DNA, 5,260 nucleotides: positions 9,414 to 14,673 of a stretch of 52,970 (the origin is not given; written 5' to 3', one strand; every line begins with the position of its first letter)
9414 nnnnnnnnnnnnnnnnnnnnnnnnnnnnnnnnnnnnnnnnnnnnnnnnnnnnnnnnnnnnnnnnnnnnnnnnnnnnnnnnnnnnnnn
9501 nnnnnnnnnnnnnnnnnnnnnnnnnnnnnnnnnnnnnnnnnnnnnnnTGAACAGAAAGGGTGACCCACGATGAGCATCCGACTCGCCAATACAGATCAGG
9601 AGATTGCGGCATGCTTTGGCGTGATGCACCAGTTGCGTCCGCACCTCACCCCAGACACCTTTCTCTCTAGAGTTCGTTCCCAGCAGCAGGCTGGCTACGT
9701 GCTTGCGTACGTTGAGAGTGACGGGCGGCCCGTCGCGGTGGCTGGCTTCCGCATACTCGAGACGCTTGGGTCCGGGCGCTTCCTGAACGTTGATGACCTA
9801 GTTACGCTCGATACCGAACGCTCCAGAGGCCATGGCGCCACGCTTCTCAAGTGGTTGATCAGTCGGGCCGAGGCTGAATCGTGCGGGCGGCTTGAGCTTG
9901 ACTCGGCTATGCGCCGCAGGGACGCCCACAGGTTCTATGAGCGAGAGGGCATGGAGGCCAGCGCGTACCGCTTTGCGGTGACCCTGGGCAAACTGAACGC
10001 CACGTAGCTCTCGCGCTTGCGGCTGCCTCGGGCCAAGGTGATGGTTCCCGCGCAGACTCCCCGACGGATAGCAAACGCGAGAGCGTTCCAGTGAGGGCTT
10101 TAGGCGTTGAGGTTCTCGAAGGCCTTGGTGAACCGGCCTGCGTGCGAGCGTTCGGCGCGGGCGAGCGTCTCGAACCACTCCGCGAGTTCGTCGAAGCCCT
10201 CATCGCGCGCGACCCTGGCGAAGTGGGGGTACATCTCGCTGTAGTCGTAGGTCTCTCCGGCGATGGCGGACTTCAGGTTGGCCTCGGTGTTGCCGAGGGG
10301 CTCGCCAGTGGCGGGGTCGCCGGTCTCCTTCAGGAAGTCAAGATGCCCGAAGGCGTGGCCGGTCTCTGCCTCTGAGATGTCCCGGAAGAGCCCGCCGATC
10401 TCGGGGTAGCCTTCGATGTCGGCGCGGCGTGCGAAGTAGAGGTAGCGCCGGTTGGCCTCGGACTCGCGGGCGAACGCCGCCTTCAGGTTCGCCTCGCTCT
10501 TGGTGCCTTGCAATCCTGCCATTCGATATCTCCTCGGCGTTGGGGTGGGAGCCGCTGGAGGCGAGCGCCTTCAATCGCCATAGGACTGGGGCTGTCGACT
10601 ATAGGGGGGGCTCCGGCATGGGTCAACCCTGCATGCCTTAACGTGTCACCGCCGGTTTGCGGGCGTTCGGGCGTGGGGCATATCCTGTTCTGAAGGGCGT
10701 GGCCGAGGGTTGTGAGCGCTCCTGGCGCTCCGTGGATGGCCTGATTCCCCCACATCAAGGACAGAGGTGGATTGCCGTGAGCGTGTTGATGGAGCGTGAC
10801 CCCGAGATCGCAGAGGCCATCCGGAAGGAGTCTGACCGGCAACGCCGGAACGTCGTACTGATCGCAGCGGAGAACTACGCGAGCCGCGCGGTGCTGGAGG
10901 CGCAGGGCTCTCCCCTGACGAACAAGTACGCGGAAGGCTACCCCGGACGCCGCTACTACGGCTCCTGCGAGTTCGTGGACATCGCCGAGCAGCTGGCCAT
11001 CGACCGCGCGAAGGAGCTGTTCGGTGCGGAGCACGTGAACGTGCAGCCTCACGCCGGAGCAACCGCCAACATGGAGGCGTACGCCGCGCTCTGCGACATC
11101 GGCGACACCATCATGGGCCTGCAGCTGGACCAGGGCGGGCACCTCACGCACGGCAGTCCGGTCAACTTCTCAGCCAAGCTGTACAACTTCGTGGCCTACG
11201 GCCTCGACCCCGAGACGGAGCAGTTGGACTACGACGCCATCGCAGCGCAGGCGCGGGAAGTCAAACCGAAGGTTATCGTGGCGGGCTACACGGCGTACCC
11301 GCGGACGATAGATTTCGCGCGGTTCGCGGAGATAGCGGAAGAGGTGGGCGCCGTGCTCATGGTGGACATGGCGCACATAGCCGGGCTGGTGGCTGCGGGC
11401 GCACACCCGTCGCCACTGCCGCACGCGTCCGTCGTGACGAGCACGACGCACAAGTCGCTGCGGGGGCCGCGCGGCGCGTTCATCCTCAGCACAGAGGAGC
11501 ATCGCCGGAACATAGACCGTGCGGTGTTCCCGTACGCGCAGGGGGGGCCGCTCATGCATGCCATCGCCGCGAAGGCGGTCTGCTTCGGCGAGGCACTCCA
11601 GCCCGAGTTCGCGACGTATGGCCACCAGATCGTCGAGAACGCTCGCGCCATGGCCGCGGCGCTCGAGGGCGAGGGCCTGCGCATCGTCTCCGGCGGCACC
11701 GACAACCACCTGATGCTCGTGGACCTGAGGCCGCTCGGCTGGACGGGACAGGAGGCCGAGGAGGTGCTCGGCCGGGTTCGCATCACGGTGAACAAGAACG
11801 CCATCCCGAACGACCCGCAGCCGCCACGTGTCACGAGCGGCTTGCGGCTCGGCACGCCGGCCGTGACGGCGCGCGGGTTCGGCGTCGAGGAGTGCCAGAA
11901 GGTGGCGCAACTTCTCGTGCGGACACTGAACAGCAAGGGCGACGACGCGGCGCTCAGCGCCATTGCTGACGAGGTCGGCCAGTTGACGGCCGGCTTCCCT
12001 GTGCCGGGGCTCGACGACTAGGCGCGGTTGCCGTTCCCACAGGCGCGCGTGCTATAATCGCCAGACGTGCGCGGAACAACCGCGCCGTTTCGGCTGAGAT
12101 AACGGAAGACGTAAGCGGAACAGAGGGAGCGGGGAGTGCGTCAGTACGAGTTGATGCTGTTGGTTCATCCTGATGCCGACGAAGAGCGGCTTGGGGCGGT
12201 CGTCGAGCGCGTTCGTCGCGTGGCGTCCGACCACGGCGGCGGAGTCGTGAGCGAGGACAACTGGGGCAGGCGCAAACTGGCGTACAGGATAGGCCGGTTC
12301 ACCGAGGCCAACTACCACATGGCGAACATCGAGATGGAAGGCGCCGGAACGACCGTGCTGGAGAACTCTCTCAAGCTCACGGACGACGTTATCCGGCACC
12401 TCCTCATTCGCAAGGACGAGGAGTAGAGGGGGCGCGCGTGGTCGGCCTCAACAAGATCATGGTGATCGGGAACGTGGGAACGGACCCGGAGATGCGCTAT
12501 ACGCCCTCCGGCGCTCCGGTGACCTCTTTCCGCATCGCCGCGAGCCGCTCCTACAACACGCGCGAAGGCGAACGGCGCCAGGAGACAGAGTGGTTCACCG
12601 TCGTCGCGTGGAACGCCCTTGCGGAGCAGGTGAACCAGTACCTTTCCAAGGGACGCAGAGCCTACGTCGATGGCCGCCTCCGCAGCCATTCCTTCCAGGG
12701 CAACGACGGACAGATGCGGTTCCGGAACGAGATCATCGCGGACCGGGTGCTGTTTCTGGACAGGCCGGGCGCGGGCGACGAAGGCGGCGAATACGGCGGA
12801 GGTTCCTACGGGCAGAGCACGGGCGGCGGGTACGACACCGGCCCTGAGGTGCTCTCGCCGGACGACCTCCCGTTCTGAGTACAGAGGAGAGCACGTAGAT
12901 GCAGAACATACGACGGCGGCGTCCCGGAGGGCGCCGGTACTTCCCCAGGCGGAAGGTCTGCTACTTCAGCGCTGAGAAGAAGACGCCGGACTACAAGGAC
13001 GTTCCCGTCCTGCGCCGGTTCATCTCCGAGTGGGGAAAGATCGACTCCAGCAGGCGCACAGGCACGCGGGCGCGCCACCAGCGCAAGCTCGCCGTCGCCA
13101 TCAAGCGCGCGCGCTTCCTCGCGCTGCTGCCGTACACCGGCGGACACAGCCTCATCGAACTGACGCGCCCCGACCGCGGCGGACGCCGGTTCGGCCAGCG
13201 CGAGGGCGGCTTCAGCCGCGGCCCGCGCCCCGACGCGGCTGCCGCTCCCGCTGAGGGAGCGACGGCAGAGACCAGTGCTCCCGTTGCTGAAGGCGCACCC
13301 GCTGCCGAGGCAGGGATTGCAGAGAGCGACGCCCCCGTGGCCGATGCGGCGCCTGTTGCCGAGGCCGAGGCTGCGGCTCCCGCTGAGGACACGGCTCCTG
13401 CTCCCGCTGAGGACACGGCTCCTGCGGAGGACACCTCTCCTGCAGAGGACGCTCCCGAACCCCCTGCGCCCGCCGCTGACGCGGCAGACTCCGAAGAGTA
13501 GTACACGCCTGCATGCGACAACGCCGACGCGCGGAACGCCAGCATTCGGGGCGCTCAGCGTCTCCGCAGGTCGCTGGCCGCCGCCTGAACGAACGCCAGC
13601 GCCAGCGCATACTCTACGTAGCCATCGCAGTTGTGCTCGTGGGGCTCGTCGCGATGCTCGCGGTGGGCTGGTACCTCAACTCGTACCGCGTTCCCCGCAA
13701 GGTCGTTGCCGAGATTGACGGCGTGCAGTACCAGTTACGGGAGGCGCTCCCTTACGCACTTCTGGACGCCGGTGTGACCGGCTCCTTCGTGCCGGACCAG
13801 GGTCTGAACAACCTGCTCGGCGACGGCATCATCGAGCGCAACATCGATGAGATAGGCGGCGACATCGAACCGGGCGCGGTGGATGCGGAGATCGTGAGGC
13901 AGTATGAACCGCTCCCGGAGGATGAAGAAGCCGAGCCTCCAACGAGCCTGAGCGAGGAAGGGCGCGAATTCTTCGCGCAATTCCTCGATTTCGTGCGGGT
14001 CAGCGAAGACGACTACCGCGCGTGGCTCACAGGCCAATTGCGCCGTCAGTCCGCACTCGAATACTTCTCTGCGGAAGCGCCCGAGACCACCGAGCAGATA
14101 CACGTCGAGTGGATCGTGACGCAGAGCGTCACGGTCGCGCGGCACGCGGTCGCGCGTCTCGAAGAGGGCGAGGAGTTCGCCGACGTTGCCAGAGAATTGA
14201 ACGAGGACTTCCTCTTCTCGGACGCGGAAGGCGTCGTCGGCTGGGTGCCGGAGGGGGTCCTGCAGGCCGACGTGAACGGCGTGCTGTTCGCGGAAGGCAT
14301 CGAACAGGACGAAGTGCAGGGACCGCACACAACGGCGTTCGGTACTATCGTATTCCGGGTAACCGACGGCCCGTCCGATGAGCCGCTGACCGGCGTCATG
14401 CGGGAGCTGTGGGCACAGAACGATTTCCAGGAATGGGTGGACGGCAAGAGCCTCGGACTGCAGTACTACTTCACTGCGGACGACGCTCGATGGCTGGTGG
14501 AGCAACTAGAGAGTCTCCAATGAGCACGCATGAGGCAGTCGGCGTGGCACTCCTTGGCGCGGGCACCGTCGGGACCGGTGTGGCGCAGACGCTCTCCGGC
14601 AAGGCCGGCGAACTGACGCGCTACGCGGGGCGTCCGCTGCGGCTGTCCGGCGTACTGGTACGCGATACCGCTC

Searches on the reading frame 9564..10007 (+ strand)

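Call 6: search_protein_families(library=pfam, proteins=[window:9564-10007:+])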
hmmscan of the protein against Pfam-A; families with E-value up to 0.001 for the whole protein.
window:9564-10007:+ (147 aa): 2 families
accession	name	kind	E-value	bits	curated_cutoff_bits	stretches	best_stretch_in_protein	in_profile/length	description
PF00583.31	Acetyltransf_1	-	3.1e-12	47.2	20.7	1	29-129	20-115/116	Acetyltransferase (GNAT) family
PF13508.13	Acetyltransf_7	-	4.3e-06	27.4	27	1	50-129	8-81/84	Acetyltransferase (GNAT) domain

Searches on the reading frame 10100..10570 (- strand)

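Call 6: search_protein_families(library=pfam, proteins=[window:10100-10570:-])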
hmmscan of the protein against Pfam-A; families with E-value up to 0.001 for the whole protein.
window:10100-10570:- (156 aa): 2 families
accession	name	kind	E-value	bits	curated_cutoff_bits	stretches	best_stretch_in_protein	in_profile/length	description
PF02915.23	Rubrerythrin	-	5.6e-28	98.5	22.8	1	28-150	2-136/137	Rubrerythrin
PF00210.30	Ferritin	-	1.3e-08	35.3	24.5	1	98-151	3-55/142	Ferritin-like domain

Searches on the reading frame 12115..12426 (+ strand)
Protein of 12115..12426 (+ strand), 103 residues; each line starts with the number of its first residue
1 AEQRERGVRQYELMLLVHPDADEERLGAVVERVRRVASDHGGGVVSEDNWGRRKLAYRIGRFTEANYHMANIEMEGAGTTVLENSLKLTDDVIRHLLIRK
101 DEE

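Call 7: search_protein_families(library=pfam, proteins=[window:12115-12426:+])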
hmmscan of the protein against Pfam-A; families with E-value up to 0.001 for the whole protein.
window:12115-12426:+ (103 aa): 1 family
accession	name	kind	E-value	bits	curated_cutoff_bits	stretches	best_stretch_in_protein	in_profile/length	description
PF01250.22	Ribosomal_S6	-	1.2e-24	86.7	27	1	10-99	1-90/90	Ribosomal protein S6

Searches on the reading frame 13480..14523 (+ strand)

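Call 7: search_protein_families(library=pfam, proteins=[window:13480-14523:+])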
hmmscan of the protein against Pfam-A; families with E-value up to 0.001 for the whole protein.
window:13480-14523:+ (347 aa): 2 families
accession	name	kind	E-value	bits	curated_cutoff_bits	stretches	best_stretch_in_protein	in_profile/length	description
PF00639.27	Rotamase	-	4.7e-05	24.7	21.7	1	221-296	23-97/97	PPIC-type PPIASE domain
PF13616.12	Rotamase_3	-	0.00012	23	22.5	1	222-296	42-114/116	PPIC-type PPIASE domain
